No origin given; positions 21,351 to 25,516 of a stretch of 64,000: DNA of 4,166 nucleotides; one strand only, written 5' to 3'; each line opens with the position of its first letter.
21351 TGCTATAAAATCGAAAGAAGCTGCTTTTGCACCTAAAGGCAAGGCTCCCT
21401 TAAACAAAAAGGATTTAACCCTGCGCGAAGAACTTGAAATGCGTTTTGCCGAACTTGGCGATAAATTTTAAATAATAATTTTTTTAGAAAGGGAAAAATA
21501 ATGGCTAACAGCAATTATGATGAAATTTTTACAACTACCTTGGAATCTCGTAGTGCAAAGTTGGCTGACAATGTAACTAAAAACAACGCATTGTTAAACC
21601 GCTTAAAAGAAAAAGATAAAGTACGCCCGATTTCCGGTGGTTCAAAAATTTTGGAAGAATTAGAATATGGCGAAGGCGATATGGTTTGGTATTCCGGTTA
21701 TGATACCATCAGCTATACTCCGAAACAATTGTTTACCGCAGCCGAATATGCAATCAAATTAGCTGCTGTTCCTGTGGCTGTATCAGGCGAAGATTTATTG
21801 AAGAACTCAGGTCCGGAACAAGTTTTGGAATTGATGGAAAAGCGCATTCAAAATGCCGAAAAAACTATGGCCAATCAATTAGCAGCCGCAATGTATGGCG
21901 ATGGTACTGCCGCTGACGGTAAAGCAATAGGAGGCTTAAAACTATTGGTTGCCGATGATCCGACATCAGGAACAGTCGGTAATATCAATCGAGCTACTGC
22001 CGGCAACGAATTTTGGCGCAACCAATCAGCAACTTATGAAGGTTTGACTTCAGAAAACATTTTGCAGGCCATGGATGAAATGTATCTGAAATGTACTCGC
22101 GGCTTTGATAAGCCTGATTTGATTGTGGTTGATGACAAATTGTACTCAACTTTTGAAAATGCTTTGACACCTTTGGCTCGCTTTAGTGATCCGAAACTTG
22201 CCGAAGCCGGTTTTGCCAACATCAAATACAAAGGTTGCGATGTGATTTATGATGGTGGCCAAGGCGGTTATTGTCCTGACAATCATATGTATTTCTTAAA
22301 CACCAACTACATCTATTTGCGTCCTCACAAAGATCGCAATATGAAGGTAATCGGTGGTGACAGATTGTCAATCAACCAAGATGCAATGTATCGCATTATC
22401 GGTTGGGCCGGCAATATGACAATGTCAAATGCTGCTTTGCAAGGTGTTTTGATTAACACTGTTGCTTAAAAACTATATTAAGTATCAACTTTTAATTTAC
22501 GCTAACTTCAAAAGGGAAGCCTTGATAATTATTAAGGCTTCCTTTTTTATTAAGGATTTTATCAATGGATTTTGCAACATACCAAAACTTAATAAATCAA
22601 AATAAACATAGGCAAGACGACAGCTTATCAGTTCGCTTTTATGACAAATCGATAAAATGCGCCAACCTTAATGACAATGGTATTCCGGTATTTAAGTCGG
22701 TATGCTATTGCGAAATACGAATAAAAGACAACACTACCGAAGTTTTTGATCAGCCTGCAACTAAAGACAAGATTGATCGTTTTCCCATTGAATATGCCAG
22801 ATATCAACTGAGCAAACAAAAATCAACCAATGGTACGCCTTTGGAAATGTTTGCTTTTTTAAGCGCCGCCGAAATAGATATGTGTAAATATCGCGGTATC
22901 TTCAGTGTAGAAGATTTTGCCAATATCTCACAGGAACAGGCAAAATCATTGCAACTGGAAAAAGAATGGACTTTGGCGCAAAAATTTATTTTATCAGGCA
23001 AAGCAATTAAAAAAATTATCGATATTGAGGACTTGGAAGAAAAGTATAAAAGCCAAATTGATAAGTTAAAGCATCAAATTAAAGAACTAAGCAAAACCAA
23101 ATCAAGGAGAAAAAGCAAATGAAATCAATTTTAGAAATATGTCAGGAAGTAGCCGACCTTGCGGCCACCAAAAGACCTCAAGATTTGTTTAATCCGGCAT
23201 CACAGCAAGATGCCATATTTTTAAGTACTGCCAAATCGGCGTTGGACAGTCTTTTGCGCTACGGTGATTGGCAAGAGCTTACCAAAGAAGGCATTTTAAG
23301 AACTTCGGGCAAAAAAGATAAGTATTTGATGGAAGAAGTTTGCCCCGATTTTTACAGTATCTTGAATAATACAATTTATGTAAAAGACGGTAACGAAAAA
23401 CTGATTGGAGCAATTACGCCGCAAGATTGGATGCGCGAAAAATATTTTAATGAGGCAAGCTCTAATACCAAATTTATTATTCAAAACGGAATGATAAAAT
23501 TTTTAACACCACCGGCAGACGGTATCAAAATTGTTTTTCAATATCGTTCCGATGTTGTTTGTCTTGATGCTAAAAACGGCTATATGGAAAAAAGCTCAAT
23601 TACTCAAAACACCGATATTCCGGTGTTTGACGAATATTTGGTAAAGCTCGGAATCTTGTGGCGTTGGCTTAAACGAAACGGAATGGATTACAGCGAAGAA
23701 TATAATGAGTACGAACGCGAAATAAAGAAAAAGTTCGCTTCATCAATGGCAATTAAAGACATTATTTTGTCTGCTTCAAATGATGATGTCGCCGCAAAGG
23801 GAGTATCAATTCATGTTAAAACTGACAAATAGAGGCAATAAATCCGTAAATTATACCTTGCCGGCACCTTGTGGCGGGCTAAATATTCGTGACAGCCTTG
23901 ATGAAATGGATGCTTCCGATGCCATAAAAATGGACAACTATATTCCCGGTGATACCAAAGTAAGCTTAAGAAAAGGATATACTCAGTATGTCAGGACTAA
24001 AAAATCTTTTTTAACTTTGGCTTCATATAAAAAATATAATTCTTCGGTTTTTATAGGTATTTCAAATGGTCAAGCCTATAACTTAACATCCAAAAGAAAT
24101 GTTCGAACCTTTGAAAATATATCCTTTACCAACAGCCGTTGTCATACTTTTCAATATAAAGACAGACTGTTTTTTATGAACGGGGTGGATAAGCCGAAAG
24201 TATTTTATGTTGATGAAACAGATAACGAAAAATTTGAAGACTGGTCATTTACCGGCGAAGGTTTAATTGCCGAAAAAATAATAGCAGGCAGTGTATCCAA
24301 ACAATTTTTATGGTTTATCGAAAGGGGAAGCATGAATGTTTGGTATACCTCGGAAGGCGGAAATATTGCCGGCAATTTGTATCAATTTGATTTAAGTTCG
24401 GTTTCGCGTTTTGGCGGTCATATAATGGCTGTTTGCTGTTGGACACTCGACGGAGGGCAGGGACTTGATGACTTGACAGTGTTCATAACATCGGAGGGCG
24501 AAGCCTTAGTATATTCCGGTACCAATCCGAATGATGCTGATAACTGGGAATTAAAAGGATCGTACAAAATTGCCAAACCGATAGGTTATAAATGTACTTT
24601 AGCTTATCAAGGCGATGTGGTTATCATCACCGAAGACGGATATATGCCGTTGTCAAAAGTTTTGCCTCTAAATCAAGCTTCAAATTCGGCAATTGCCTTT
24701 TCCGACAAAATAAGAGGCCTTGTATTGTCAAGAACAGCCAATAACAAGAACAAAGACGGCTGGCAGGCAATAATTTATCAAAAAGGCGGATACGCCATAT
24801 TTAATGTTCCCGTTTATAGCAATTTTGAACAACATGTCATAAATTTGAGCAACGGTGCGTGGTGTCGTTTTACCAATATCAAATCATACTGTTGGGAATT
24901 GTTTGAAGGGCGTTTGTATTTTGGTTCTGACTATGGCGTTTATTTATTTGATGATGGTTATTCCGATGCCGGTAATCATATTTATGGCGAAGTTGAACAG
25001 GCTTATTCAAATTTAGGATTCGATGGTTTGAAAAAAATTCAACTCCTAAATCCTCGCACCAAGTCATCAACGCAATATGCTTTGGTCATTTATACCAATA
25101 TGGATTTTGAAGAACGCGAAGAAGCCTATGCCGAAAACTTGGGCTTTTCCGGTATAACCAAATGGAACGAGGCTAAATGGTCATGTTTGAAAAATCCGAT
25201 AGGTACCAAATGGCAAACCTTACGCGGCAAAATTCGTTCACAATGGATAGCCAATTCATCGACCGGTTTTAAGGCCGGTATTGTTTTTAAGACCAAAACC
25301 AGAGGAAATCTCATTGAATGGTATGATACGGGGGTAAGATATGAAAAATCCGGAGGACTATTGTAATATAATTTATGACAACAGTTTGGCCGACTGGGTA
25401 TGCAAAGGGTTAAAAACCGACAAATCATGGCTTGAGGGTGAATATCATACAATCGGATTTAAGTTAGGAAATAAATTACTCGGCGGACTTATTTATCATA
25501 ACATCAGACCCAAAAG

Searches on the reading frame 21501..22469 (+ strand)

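Call 62: search_protein_families(library=phrogs, proteins=[window:21501-22469:+], max_evalue=0.001)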
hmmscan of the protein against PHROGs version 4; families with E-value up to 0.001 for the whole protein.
window:21501-22469:+ (322 aa): 1 family
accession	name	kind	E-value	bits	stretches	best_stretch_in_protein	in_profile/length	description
phrog_9953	-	head and packaging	6.1e-109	365.3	1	1-319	4-328/329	major head protein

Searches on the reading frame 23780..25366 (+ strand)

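Call 62: search_protein_families(library=phrogs, proteins=[window:23780-25366:+], max_evalue=0.001)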
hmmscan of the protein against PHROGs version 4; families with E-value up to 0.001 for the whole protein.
window:23780-25366:+ (528 aa): 1 family
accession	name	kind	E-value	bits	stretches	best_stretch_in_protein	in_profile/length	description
phrog_5107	-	lysis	2.6e-73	248.2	1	21-483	3-499/533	amidase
